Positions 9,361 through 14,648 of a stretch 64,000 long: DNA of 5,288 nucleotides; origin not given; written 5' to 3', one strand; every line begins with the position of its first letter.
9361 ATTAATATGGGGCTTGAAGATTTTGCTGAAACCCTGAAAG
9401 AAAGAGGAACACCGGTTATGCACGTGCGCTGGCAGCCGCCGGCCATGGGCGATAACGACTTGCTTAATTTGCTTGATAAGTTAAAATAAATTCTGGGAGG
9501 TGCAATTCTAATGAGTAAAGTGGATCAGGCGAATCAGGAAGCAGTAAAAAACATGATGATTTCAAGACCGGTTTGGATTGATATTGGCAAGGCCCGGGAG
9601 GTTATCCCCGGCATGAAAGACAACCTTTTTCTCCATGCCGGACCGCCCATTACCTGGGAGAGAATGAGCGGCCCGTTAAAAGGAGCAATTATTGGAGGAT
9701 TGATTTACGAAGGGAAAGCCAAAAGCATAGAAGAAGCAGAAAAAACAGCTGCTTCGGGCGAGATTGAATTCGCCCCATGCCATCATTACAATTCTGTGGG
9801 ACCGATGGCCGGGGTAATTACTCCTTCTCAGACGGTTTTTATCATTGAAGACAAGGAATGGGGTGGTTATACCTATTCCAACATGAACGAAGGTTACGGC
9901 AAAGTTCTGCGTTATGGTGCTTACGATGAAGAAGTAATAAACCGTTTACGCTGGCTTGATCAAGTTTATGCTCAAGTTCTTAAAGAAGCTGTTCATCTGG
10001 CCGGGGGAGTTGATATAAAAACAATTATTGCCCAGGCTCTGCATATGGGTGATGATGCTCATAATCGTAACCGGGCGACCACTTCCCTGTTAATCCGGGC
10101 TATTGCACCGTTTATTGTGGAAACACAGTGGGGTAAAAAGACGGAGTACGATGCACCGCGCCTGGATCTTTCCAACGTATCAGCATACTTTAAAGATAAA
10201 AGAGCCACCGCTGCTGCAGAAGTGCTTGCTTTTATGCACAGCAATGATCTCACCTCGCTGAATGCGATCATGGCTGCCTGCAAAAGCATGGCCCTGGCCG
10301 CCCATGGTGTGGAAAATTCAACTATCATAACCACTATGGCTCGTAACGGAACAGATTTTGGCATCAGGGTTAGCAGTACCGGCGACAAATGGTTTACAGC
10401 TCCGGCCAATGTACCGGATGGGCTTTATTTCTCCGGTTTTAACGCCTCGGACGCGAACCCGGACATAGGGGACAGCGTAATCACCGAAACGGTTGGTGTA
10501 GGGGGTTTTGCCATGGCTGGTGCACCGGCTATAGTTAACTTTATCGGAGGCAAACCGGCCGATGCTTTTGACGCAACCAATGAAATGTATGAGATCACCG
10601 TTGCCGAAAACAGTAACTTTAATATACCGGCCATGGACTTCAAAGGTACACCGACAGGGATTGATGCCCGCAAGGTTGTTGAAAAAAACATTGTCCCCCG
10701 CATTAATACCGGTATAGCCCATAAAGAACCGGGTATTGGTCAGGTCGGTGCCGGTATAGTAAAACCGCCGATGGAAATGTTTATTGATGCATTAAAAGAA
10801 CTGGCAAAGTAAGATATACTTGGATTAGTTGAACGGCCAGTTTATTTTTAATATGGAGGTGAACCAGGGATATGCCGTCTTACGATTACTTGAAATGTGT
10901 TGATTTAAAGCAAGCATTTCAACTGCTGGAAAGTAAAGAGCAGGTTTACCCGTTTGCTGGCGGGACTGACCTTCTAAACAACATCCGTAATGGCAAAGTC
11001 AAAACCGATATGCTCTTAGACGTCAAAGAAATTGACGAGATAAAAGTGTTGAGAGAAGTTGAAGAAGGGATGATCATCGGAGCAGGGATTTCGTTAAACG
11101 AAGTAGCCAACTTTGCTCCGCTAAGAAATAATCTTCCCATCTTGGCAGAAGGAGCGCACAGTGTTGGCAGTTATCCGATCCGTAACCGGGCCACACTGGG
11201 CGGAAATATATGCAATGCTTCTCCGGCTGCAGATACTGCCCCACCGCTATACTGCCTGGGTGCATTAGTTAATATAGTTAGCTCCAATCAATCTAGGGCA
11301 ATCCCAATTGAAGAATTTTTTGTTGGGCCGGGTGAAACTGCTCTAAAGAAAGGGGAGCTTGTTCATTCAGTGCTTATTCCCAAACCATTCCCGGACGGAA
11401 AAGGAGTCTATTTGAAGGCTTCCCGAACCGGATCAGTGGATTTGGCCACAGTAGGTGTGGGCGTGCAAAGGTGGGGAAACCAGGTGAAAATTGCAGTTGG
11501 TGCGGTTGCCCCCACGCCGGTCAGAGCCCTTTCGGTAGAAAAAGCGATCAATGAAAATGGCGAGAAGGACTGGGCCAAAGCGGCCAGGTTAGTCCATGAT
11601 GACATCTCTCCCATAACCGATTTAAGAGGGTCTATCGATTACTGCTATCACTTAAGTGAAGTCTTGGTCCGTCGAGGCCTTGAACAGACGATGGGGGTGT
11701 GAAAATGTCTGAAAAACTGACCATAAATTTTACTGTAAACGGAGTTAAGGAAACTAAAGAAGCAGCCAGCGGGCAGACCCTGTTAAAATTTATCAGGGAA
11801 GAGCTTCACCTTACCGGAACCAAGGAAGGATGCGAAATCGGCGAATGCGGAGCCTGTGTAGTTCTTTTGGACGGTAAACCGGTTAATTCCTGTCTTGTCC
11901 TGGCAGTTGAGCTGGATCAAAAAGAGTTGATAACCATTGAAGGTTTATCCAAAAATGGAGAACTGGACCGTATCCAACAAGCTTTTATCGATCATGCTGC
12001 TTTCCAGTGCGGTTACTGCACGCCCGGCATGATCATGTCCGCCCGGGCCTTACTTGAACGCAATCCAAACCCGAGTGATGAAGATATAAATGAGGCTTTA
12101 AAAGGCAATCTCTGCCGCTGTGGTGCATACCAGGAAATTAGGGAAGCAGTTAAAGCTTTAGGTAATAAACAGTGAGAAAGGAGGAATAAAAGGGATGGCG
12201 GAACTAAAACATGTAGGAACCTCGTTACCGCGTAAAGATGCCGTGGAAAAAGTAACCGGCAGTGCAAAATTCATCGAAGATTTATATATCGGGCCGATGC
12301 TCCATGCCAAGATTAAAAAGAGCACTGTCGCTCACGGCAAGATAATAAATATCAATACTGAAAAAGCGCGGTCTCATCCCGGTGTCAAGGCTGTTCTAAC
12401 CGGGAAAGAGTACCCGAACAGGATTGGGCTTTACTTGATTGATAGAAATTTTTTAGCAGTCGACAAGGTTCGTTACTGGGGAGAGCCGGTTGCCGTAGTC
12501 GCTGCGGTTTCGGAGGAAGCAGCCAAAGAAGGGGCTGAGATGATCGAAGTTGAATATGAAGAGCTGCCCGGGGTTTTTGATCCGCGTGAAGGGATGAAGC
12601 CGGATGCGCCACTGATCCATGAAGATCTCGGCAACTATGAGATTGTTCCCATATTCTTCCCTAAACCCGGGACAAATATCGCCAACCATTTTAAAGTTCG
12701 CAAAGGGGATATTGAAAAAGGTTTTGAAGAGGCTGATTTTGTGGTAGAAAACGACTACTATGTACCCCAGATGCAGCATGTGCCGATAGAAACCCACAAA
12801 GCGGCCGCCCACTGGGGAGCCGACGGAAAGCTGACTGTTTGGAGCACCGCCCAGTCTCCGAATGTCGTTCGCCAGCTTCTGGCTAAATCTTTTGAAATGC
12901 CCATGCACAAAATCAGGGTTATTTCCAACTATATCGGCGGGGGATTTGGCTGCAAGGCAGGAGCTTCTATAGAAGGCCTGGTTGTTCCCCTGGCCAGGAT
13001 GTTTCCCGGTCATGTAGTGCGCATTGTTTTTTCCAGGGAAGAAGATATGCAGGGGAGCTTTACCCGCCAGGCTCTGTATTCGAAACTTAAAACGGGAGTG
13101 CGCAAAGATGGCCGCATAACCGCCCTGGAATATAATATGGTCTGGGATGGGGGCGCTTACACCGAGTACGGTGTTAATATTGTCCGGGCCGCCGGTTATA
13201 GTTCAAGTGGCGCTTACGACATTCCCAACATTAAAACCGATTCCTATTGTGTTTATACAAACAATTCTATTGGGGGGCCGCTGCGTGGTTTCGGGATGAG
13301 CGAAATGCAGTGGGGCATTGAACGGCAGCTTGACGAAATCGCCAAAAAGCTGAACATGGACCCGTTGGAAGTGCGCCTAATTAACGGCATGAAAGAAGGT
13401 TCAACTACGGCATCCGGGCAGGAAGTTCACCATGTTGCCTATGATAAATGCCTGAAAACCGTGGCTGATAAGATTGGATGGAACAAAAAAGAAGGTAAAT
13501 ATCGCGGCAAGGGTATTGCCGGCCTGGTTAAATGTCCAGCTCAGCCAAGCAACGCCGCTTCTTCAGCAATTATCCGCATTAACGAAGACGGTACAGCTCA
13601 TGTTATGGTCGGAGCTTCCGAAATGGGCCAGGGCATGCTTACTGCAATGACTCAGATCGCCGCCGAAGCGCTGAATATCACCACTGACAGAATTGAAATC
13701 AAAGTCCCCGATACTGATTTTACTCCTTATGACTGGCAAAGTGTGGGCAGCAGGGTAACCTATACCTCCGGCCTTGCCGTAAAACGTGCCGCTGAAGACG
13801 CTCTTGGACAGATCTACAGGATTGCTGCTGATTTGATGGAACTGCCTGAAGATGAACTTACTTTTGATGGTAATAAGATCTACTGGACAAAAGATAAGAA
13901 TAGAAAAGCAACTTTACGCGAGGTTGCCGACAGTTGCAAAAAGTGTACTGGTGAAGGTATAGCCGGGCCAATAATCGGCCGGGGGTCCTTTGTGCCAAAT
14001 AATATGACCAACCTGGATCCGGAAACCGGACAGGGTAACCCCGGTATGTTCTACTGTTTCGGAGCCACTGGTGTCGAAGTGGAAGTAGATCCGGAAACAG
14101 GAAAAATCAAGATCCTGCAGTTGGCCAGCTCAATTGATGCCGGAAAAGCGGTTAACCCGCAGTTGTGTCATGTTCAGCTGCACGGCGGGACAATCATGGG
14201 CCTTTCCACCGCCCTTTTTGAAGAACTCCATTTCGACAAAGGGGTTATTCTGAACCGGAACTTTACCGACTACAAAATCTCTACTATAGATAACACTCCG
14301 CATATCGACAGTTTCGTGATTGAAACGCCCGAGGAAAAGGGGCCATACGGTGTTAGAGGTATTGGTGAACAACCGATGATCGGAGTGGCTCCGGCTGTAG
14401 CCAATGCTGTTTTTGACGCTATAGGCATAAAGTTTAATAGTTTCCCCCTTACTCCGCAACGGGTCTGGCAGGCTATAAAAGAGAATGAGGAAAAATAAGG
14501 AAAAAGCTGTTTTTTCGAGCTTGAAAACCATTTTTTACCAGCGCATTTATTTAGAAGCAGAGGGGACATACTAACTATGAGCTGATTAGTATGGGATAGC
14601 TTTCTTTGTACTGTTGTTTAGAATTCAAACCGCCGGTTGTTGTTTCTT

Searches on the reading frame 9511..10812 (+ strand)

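Call 28: search_protein_families(library=pfam, proteins=[window:9511-10812:+], max_evalue=0.00001)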
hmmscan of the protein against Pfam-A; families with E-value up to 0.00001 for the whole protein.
window:9511-10812:+ (433 aa): 1 family
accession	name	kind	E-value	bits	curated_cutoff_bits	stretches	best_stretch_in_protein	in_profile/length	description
PF06545.17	AllG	-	1.7e-91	306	27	2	85-211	1-127/215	Oxamate carbamoyltransferase subunit AllG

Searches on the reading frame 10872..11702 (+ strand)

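Call 28: search_protein_families(library=pfam, proteins=[window:10872-11702:+], max_evalue=0.00001)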
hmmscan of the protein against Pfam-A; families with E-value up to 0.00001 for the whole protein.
window:10872-11702:+ (276 aa): 2 families
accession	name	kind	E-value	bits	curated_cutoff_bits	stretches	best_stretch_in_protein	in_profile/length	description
PF00941.27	FAD_binding_5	-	1.9e-45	155.2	27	1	3-172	2-170/170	FAD binding domain in molybdopterin dehydrogenase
PF03450.22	CO_deh_flav_C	-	2.2e-11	44.3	25.5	1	182-272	4-101/102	CO dehydrogenase flavoprotein C-terminal domain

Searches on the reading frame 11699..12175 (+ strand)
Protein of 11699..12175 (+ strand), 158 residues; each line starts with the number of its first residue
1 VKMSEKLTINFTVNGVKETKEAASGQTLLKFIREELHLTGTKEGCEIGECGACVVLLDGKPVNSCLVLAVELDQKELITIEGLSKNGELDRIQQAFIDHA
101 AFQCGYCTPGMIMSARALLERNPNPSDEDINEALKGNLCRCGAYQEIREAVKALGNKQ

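Call 28: search_protein_families(library=pfam, proteins=[window:11699-12175:+], max_evalue=0.00001)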
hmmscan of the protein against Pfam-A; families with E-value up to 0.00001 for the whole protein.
window:11699-12175:+ (158 aa): 2 families
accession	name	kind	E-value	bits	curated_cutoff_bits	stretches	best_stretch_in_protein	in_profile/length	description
PF01799.25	Fer2_2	-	7.6e-35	119.3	30.3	1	79-152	1-75/75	[2Fe-2S] binding domain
PF00111.32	Fer2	-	1.6e-08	34.8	21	1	11-70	1-57/77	2Fe-2S iron-sulfur cluster binding domain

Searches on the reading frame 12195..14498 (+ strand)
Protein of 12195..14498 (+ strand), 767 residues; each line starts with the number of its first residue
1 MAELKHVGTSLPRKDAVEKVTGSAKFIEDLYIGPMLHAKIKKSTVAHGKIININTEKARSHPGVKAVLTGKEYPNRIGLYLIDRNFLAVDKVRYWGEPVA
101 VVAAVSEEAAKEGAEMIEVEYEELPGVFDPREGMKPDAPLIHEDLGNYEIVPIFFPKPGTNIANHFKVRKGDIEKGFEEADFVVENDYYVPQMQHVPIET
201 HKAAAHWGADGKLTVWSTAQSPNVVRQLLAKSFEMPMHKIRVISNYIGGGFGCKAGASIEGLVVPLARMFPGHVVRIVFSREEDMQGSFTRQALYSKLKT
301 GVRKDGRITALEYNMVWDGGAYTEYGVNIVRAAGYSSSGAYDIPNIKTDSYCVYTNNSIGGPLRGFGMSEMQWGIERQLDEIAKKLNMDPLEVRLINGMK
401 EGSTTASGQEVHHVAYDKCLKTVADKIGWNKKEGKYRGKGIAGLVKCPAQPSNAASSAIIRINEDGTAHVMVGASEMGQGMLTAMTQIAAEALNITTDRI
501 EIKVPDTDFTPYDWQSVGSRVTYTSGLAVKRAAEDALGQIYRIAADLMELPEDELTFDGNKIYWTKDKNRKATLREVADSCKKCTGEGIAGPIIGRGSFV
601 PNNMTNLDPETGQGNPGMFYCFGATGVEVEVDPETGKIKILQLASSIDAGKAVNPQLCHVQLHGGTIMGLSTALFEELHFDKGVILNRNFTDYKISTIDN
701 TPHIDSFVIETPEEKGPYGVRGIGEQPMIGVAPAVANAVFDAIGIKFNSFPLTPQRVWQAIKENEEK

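Call 29: search_protein_families(library=pfam, proteins=[window:12195-14498:+], max_evalue=0.00001)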
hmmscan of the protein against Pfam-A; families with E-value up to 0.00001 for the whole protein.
window:12195-14498:+ (767 aa): 3 families
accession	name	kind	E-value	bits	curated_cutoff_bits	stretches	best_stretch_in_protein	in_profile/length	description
PF02738.23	MoCoBD_1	-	2.2e-76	256.6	27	1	159-397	6-243/244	Molybdopterin cofactor-binding domain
PF20256.3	MoCoBD_2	-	4.9e-74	249.8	27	1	430-702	19-283/283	Molybdopterin cofactor-binding domain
PF01315.27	Ald_Xan_dh_C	-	3.2e-24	85.8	31.3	1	21-125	1-110/110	Aldehyde oxidase and xanthine dehydrogenase, a/b hammerhead domain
